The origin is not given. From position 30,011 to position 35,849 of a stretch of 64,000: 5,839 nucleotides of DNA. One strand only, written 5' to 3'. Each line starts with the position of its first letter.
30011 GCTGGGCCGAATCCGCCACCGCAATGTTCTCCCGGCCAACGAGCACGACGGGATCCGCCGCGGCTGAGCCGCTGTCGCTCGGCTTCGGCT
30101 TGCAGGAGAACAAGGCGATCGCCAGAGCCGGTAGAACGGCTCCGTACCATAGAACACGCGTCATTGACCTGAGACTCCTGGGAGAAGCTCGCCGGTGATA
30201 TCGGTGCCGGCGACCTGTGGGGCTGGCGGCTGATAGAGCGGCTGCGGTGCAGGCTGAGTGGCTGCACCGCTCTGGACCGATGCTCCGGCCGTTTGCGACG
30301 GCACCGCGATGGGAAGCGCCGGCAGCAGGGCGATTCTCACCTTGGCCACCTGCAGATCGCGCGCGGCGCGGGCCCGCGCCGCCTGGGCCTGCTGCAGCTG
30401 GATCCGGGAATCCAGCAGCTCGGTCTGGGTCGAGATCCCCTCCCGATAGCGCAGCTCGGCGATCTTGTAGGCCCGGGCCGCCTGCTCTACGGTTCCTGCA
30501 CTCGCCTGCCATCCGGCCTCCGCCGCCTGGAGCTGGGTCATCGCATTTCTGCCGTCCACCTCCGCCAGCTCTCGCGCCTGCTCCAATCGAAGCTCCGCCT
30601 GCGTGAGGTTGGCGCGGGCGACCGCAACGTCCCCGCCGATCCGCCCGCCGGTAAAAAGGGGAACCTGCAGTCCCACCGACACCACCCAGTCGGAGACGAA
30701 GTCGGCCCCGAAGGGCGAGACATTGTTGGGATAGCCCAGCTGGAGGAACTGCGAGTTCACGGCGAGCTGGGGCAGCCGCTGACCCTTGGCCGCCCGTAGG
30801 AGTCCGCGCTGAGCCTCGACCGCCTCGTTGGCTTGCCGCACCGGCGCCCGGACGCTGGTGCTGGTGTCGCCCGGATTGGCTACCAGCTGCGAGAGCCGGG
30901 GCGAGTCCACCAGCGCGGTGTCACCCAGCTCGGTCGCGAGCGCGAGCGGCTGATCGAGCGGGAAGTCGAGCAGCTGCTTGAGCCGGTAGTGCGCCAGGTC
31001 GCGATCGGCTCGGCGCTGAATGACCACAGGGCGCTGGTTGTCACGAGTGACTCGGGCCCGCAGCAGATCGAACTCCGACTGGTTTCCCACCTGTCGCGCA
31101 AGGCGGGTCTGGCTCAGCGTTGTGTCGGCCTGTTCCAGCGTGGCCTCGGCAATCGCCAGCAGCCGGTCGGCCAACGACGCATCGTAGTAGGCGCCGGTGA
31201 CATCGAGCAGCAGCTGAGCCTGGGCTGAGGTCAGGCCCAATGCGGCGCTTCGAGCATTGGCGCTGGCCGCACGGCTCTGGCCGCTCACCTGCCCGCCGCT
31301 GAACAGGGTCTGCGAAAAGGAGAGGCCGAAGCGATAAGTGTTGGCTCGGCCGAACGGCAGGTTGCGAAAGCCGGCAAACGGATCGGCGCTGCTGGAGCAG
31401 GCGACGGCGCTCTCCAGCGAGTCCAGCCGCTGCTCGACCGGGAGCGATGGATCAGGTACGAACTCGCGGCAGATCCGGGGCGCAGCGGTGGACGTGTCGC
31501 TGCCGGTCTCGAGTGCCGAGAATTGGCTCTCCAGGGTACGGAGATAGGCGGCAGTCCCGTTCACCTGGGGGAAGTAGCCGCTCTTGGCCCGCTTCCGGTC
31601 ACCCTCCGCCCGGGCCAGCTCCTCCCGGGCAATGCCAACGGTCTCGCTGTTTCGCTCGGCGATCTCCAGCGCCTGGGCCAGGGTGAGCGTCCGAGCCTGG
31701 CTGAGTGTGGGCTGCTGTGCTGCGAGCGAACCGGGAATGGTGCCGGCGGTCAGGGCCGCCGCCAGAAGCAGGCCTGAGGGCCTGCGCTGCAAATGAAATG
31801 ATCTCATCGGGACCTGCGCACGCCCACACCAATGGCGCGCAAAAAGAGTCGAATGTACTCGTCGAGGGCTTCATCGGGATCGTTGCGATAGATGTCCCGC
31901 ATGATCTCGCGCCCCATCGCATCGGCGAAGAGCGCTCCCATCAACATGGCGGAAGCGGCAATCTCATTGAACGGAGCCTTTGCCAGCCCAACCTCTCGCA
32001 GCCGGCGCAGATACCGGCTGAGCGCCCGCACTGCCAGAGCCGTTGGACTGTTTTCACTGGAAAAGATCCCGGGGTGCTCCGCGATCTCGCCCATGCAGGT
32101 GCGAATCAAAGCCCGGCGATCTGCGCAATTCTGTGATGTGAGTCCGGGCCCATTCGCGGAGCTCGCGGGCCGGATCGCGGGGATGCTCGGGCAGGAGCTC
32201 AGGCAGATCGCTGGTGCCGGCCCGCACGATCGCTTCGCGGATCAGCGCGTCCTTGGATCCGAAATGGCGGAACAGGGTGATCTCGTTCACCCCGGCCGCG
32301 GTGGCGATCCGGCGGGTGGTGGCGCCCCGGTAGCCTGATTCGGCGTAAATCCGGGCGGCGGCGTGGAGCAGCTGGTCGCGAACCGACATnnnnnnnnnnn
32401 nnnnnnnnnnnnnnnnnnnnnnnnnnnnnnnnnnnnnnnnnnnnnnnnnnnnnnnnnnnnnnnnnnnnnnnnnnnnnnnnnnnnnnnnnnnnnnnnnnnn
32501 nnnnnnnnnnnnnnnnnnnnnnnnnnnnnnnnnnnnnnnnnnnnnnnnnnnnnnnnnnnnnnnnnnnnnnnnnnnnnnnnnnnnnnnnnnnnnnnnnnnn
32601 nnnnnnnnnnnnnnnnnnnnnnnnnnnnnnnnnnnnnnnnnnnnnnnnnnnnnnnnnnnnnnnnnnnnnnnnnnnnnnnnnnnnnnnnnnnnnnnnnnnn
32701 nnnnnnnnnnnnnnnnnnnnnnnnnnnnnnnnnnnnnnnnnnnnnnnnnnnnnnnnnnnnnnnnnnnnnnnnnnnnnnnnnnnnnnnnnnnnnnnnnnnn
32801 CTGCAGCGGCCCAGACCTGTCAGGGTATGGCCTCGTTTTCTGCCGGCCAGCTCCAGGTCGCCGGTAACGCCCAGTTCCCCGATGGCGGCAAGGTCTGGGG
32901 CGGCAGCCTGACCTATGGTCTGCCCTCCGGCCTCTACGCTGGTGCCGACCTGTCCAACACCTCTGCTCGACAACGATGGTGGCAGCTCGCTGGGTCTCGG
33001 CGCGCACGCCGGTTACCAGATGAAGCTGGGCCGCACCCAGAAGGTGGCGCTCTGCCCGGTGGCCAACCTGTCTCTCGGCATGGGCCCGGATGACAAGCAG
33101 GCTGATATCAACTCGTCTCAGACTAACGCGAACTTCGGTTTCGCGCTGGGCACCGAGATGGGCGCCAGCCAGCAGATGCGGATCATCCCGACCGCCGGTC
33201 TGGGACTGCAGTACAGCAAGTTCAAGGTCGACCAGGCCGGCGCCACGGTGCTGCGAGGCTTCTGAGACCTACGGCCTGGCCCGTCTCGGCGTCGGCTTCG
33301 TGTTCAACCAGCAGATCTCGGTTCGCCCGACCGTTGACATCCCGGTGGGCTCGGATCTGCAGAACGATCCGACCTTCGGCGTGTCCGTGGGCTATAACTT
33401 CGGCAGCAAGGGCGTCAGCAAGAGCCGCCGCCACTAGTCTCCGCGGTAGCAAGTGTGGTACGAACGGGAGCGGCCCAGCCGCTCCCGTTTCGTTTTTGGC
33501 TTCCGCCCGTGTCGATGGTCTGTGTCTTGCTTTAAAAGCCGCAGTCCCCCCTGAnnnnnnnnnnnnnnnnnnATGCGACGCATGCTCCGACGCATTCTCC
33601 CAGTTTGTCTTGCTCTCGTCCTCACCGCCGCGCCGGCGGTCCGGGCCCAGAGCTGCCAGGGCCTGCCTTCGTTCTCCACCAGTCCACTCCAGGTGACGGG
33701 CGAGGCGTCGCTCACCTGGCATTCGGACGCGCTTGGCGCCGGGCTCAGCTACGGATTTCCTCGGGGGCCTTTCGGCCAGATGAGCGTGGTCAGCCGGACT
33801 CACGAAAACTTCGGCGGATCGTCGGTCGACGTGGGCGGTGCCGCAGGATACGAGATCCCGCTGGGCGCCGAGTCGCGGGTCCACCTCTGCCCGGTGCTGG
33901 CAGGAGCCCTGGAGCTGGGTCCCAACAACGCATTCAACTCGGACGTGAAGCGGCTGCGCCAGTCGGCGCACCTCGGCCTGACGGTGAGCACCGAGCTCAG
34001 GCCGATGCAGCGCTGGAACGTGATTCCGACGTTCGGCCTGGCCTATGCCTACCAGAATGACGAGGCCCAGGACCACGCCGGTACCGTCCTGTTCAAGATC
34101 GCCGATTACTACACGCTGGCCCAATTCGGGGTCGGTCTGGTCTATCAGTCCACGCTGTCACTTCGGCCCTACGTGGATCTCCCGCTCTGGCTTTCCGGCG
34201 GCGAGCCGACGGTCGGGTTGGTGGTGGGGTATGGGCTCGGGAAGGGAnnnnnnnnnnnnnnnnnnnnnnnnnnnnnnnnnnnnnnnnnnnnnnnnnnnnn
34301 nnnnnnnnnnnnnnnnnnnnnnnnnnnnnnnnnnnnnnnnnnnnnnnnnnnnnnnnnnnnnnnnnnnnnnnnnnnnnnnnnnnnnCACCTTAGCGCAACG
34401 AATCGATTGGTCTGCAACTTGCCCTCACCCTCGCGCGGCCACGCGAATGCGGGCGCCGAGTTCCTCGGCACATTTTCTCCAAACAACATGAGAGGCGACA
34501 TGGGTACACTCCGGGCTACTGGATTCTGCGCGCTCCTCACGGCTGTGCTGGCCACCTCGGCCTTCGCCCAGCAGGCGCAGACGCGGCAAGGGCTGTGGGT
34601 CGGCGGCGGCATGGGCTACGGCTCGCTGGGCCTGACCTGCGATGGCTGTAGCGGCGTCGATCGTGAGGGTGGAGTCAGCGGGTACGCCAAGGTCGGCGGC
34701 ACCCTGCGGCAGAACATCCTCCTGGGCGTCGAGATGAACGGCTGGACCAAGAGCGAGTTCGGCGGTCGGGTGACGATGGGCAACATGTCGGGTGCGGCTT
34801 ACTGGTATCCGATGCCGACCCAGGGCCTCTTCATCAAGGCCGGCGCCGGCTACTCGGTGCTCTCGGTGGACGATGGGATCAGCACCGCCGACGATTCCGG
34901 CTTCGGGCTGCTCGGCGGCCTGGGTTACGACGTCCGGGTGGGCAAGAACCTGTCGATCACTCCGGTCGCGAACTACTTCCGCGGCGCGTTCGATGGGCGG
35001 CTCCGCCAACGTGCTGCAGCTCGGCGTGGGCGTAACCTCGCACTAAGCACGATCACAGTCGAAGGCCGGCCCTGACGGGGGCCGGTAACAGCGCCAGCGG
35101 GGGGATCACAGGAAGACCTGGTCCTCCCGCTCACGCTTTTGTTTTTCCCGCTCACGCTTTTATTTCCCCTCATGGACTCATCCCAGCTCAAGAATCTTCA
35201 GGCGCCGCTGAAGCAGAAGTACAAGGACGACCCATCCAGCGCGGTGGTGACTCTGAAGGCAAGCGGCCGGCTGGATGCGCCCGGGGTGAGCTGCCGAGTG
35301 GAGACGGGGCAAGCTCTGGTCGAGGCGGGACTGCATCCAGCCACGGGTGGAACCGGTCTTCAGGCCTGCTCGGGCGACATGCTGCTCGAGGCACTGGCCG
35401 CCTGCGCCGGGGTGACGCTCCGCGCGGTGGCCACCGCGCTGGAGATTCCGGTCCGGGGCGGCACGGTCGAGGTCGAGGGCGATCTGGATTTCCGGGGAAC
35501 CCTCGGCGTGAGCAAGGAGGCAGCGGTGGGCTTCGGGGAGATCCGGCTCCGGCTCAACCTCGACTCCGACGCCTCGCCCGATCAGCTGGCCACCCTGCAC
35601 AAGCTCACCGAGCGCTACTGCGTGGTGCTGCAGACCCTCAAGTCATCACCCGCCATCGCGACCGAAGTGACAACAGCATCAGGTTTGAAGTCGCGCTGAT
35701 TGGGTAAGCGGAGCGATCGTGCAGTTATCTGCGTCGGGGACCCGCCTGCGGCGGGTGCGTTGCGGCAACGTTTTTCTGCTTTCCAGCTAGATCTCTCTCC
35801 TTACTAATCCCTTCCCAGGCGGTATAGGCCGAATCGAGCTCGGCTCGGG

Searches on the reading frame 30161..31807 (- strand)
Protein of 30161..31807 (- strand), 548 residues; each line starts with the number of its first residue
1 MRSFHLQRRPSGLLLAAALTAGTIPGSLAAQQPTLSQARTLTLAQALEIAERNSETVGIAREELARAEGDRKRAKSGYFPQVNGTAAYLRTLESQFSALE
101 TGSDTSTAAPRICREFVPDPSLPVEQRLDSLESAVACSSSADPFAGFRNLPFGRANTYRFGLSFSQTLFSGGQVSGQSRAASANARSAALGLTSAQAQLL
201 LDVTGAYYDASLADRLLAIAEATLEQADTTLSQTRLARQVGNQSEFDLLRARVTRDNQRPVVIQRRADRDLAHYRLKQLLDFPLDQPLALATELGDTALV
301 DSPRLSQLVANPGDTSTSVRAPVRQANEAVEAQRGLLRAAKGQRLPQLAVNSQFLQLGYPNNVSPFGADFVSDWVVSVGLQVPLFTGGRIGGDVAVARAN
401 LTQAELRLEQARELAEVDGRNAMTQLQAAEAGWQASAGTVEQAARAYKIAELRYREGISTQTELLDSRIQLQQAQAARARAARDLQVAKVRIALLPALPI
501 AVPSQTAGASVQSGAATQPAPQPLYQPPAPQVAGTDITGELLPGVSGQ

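Call 17: search_protein_families(library=pfam, proteins=[window:30161-31807:-], max_evalue=0.01)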
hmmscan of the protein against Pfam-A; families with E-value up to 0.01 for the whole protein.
window:30161-31807:- (548 aa): 1 family
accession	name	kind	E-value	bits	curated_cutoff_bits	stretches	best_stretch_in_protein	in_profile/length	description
PF02321.23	OEP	-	5.1e-49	167.1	22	2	323-494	15-184/187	Outer membrane efflux protein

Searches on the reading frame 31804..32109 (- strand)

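Call 17: search_protein_families(library=pfam, proteins=[window:31804-32109:-], max_evalue=0.01)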
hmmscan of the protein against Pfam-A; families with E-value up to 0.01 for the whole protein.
window:31804-32109:- (101 aa): 1 family
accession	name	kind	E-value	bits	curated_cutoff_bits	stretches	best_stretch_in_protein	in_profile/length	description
PF14246.11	TetR_C_7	-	0.0079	16.6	22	1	2-92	23-116/119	AefR-like transcriptional repressor, C-terminal domain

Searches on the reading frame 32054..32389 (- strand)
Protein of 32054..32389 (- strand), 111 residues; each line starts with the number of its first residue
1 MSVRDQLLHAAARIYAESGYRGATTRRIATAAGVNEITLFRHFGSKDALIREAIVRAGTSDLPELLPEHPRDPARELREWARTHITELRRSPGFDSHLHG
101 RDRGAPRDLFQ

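Call 17: search_protein_families(library=pfam, proteins=[window:32054-32389:-], max_evalue=0.01)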
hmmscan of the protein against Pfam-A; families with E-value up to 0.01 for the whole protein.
window:32054-32389:- (111 aa): 1 family
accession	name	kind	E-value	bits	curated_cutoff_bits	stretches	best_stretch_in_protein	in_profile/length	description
PF00440.29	TetR_N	-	3.1e-15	56.1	24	1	7-53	1-47/47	Bacterial regulatory proteins, tetR family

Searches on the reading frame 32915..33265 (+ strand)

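Call 17: search_protein_families(library=pfam, proteins=[window:32915-33265:+], max_evalue=0.01)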
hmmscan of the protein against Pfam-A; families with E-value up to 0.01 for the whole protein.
window:32915-33265:+ (116 aa): 1 family
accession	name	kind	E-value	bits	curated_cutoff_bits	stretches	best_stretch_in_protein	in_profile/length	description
PF13505.12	OMP_b-brl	-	0.0034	18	28.7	1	21-109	38-120/175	Outer membrane protein beta-barrel domain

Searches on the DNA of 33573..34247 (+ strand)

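Call 29: search_rna_families(sources=[L001, L002, L003, L006, L007, L008, L010, L011, L009, L004], threshold=gathering, show_alignments=0)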
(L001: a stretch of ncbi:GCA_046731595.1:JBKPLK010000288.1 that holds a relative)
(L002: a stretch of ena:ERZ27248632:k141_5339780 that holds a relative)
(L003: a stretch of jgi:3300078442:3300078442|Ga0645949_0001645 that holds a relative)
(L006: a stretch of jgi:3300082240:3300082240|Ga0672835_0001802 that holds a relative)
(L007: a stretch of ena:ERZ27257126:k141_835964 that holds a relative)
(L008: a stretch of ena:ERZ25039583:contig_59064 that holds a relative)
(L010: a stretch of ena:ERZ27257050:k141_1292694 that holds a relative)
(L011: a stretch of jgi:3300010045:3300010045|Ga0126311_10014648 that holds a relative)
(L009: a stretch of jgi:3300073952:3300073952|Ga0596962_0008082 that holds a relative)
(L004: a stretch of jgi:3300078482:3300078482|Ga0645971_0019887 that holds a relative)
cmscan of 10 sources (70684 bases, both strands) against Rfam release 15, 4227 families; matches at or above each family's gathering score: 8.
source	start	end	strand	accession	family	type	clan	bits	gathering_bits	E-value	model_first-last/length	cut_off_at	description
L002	2210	2295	+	RF03167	c-di-GMP-I-GGC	Cis-reg; riboswitch;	CL00126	71.4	59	6.8e-15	1-80/80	no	c-di-GMP-I-GGC riboswitch aptamer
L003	4885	4970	+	RF03167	c-di-GMP-I-GGC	Cis-reg; riboswitch;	CL00126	71.4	59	6.8e-15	1-80/80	no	c-di-GMP-I-GGC riboswitch aptamer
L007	545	630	+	RF03167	c-di-GMP-I-GGC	Cis-reg; riboswitch;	CL00126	70.5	59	1.2e-14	1-80/80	no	c-di-GMP-I-GGC riboswitch aptamer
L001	3277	3362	+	RF03167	c-di-GMP-I-GGC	Cis-reg; riboswitch;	CL00126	70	59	1.7e-14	1-80/80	no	c-di-GMP-I-GGC riboswitch aptamer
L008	2598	2683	+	RF03167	c-di-GMP-I-GGC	Cis-reg; riboswitch;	CL00126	70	59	1.8e-14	1-80/80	no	c-di-GMP-I-GGC riboswitch aptamer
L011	2099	2184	+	RF03167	c-di-GMP-I-GGC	Cis-reg; riboswitch;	CL00126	70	59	1.7e-14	1-80/80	no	c-di-GMP-I-GGC riboswitch aptamer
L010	2557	2642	+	RF03167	c-di-GMP-I-GGC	Cis-reg; riboswitch;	CL00126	69.9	59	1.9e-14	1-80/80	no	c-di-GMP-I-GGC riboswitch aptamer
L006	4640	4725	+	RF03167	c-di-GMP-I-GGC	Cis-reg; riboswitch;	CL00126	69.6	59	2.2e-14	1-80/80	no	c-di-GMP-I-GGC riboswitch aptamer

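Call 33: search_rna_families(sources=[L012, L013, L014, L015, L016, L017, L018, L019, L020, L021, L022, L023, L024], threshold=gathering, show_alignments=0)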
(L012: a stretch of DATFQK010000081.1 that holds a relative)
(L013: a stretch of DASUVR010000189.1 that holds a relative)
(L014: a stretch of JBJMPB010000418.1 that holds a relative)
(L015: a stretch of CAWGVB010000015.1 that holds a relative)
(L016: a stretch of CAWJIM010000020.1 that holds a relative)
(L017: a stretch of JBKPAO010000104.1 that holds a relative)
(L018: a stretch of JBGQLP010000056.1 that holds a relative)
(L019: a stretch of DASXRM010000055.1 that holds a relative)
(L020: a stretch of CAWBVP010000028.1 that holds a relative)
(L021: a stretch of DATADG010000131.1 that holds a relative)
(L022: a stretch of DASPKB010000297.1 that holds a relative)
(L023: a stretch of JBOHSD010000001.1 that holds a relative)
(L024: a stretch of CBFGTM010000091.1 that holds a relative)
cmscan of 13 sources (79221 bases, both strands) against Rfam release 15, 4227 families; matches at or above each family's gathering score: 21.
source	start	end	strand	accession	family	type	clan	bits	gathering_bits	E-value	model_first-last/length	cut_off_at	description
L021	1244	1327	+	RF03167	c-di-GMP-I-GGC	Cis-reg; riboswitch;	CL00126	72.1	59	5e-15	1-80/80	no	c-di-GMP-I-GGC riboswitch aptamer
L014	2426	2511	+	RF03167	c-di-GMP-I-GGC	Cis-reg; riboswitch;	CL00126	70.4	59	1.5e-14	1-80/80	no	c-di-GMP-I-GGC riboswitch aptamer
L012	903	988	+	RF03167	c-di-GMP-I-GGC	Cis-reg; riboswitch;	CL00126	70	59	1.9e-14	1-80/80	no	c-di-GMP-I-GGC riboswitch aptamer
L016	2410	2495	+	RF03167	c-di-GMP-I-GGC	Cis-reg; riboswitch;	CL00126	70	59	2e-14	1-80/80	no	c-di-GMP-I-GGC riboswitch aptamer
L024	3259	3341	+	RF03167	c-di-GMP-I-GGC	Cis-reg; riboswitch;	CL00126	69.9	59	2.1e-14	1-80/80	no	c-di-GMP-I-GGC riboswitch aptamer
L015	2422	2508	+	RF03167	c-di-GMP-I-GGC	Cis-reg; riboswitch;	CL00126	69.8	59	2.2e-14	1-80/80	no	c-di-GMP-I-GGC riboswitch aptamer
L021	2304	2400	+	RF03167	c-di-GMP-I-GGC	Cis-reg; riboswitch;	CL00126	69.6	59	2.6e-14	1-80/80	no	c-di-GMP-I-GGC riboswitch aptamer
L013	2418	2504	+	RF03167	c-di-GMP-I-GGC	Cis-reg; riboswitch;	CL00126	69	59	3.8e-14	1-80/80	no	c-di-GMP-I-GGC riboswitch aptamer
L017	2289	2367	+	RF03167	c-di-GMP-I-GGC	Cis-reg; riboswitch;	CL00126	68.8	59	4.3e-14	1-80/80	no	c-di-GMP-I-GGC riboswitch aptamer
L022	3256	3339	+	RF03167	c-di-GMP-I-GGC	Cis-reg; riboswitch;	CL00126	68.5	59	5.4e-14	1-80/80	no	c-di-GMP-I-GGC riboswitch aptamer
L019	2311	2394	+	RF03167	c-di-GMP-I-GGC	Cis-reg; riboswitch;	CL00126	68.3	59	6.2e-14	1-80/80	no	c-di-GMP-I-GGC riboswitch aptamer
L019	4316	4399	+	RF03167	c-di-GMP-I-GGC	Cis-reg; riboswitch;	CL00126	68.2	59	6.5e-14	1-80/80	no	c-di-GMP-I-GGC riboswitch aptamer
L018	1368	1447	+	RF03167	c-di-GMP-I-GGC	Cis-reg; riboswitch;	CL00126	67.8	59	8.2e-14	1-80/80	no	c-di-GMP-I-GGC riboswitch aptamer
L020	2206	2285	+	RF03167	c-di-GMP-I-GGC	Cis-reg; riboswitch;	CL00126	67.8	59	8.2e-14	1-80/80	no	c-di-GMP-I-GGC riboswitch aptamer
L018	4180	4263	+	RF03167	c-di-GMP-I-GGC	Cis-reg; riboswitch;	CL00126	65.7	59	3.4e-13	1-80/80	no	c-di-GMP-I-GGC riboswitch aptamer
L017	3341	3426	+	RF03167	c-di-GMP-I-GGC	Cis-reg; riboswitch;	CL00126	65.4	59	4.2e-13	1-80/80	no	c-di-GMP-I-GGC riboswitch aptamer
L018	2464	2549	+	RF03167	c-di-GMP-I-GGC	Cis-reg; riboswitch;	CL00126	65.4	59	4.2e-13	1-80/80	no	c-di-GMP-I-GGC riboswitch aptamer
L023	3255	3340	+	RF03167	c-di-GMP-I-GGC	Cis-reg; riboswitch;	CL00126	64.3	59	8.5e-13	1-80/80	no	c-di-GMP-I-GGC riboswitch aptamer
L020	4920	5016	+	RF03167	c-di-GMP-I-GGC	Cis-reg; riboswitch;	CL00126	64.2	59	8.9e-13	1-80/80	no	c-di-GMP-I-GGC riboswitch aptamer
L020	3303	3387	+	RF03167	c-di-GMP-I-GGC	Cis-reg; riboswitch;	CL00126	63.7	59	1.3e-12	1-80/80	no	c-di-GMP-I-GGC riboswitch aptamer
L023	4322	4414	+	RF03167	c-di-GMP-I-GGC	Cis-reg; riboswitch;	CL00126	63.2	59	1.7e-12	1-80/80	no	c-di-GMP-I-GGC riboswitch aptamer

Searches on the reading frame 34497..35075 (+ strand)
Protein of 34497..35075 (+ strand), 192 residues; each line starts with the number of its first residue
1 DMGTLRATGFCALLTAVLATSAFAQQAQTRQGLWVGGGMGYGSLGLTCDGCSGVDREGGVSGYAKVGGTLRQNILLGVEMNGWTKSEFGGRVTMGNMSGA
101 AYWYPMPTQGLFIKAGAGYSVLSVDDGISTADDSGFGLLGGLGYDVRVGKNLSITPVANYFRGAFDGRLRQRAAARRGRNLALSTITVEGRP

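Call 17: search_protein_families(library=pfam, proteins=[window:34497-35075:+], max_evalue=0.01)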
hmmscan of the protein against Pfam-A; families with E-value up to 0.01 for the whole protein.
window:34497-35075:+ (192 aa): 2 families
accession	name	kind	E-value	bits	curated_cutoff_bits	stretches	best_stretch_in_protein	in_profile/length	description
PF13505.12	OMP_b-brl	-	4.5e-07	30.7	28.7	1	13-155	4-147/175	Outer membrane protein beta-barrel domain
PF03797.25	Autotransporter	-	0.00068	19.9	26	1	85-159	54-141/255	Autotransporter beta-domain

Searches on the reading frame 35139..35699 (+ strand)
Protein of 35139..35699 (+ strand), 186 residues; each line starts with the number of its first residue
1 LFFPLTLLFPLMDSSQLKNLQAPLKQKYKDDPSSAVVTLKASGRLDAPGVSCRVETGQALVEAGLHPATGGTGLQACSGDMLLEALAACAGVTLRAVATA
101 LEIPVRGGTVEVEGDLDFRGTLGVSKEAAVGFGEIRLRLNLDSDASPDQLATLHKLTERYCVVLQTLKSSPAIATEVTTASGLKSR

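Call 17: search_protein_families(library=pfam, proteins=[window:35139-35699:+], max_evalue=0.01)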
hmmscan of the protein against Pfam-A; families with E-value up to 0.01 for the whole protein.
window:35139-35699:+ (186 aa): 1 family
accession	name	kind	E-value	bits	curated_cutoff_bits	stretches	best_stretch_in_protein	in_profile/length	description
PF02566.24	OsmC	-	1.1e-18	68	27.5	1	74-175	4-99/100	OsmC-like protein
